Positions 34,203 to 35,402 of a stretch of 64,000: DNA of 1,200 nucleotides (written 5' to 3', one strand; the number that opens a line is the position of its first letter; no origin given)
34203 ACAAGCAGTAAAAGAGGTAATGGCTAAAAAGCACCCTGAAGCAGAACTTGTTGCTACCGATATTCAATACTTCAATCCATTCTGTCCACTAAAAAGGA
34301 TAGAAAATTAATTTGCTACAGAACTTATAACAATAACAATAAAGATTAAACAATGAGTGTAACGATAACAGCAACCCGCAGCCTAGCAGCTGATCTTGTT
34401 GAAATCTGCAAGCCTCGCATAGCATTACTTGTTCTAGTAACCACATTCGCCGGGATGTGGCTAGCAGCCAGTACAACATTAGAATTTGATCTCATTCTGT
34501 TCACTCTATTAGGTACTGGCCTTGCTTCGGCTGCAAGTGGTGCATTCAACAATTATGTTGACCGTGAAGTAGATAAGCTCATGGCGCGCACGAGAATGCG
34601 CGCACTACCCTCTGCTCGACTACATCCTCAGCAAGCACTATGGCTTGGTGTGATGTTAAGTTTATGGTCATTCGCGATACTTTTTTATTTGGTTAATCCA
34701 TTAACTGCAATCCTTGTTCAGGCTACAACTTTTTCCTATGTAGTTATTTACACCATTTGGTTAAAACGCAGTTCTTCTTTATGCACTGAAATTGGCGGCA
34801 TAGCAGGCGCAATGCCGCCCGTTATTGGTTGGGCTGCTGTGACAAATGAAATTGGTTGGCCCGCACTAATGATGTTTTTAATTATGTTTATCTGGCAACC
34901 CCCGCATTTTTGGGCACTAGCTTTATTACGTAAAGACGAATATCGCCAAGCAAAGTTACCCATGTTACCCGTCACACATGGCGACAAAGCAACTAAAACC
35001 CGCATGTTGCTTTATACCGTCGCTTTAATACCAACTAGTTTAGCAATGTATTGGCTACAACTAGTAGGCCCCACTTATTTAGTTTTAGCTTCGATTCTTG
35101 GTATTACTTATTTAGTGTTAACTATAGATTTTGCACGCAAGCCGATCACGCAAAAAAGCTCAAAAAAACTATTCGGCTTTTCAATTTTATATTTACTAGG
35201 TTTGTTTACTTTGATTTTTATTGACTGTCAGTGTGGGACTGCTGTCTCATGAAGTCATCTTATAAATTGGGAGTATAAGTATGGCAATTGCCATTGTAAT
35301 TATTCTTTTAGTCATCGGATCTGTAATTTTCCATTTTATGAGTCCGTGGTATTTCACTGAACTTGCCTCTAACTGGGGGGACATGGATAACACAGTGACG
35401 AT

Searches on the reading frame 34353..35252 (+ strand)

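Call 91: search_protein_families(library=pfam, proteins=[window:34353-35252:+], max_evalue=0.001)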
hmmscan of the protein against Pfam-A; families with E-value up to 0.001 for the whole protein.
window:34353-35252:+ (299 aa): 1 family
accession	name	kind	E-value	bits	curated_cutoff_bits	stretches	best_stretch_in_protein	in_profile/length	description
PF01040.23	UbiA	-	5e-65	219.7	34.2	1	27-274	1-246/250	UbiA prenyltransferase family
